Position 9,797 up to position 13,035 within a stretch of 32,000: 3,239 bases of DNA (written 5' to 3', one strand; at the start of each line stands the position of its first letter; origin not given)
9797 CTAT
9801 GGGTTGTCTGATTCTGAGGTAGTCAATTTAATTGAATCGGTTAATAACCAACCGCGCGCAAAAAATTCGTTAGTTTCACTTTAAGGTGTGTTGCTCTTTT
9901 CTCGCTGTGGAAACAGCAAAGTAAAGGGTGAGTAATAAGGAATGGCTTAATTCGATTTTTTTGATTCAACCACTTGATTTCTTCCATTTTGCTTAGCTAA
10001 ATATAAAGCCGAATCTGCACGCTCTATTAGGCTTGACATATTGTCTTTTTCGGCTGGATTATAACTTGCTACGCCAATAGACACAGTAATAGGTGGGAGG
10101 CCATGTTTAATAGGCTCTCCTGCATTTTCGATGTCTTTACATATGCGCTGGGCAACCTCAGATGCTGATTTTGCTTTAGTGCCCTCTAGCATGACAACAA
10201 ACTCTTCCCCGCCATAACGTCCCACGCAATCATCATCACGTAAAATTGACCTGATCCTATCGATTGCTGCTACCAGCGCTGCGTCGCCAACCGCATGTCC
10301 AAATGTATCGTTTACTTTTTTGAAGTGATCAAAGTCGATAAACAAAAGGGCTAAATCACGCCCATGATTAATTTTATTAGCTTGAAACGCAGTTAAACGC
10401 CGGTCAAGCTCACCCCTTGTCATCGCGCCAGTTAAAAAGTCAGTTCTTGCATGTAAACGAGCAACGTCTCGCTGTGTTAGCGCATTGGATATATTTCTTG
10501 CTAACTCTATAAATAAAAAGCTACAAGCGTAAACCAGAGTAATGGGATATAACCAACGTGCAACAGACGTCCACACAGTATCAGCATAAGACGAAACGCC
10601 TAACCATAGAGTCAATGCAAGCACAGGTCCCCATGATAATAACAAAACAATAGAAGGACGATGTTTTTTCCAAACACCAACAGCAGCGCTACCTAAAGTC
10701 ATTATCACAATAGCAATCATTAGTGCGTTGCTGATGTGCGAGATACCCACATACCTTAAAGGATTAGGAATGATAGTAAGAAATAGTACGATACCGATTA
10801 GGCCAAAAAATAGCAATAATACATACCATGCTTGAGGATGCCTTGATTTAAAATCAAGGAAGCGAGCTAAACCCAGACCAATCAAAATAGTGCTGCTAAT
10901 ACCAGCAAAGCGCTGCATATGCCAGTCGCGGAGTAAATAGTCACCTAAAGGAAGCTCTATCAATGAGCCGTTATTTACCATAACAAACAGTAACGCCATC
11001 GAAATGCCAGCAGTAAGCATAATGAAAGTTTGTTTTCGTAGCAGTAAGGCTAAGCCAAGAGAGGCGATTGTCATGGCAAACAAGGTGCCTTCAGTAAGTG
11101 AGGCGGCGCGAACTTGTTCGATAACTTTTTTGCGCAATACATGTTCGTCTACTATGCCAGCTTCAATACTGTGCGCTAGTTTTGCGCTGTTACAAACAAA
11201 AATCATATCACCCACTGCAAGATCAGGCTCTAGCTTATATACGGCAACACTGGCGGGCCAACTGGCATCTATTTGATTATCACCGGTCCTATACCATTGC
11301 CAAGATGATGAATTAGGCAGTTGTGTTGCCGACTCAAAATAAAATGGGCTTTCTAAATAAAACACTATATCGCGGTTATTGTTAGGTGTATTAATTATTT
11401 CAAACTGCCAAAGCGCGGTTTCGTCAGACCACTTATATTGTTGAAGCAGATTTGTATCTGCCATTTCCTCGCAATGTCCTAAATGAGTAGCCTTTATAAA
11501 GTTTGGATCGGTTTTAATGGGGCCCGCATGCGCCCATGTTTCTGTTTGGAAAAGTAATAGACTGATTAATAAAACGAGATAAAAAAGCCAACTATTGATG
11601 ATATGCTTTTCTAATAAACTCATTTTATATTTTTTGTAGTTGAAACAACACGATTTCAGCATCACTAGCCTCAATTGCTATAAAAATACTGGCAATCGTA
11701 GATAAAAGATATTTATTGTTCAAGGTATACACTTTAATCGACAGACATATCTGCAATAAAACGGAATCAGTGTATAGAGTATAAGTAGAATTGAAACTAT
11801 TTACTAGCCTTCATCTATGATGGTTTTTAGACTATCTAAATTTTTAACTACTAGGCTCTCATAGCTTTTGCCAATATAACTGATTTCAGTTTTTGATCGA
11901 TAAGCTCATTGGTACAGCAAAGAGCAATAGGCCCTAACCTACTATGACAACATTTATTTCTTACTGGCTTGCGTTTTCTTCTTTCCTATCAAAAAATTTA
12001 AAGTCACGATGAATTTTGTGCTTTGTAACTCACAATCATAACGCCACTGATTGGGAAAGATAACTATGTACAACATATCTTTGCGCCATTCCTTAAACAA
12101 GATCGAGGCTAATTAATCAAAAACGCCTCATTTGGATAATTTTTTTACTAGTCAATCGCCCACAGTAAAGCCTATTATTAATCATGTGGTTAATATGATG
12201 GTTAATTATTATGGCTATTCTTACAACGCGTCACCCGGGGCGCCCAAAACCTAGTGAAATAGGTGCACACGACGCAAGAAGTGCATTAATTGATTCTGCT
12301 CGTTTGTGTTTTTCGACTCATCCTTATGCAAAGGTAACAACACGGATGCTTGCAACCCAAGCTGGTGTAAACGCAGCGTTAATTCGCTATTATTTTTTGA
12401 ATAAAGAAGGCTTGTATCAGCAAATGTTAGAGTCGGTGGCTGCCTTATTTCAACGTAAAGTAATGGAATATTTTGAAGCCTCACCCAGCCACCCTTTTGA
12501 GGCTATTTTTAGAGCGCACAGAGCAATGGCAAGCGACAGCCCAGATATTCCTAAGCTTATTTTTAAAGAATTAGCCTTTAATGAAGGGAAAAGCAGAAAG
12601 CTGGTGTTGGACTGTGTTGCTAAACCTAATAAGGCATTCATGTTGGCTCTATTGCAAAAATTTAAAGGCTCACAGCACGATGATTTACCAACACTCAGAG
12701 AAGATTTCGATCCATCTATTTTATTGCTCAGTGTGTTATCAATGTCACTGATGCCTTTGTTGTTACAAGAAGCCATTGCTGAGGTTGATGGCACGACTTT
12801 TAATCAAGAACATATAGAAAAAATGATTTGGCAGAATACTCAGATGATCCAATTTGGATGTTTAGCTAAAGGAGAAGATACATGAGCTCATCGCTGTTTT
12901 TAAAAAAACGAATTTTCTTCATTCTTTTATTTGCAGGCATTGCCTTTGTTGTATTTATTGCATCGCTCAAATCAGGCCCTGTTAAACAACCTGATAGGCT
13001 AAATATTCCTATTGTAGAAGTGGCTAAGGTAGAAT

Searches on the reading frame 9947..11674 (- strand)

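Call 3: search_protein_families(library=pfam, proteins=[window:9947-11674:-], max_evalue=0.01)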
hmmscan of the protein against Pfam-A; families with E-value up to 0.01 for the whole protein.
window:9947-11674:- (575 aa): 3 families
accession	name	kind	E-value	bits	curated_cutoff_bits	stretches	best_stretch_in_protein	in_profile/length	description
PF00990.26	GGDEF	-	8.8e-44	149.6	23.8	1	410-567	2-161/161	Diguanylate cyclase, GGDEF domain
PF07695.17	7TMR-DISM_7TM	-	2.2e-08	34.7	29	1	196-386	10-197/205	7TM diverse intracellular signalling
PF24898.2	GGDEF_GdpP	-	0.002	18.9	30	1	486-569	42-117/126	Cyclic-di-AMP phosphodiesterase GdpP-like, GGDEF domain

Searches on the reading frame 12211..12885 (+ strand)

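Call 25: search_protein_families(library=pfam, proteins=[window:12211-12885:+], max_evalue=0.00001)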
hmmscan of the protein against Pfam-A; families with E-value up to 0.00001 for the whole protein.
window:12211-12885:+ (224 aa): 1 family
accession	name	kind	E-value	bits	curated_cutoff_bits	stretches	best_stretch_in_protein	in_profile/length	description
PF00440.29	TetR_N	-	3.2e-10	40.1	24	1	26-71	1-46/47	Bacterial regulatory proteins, tetR family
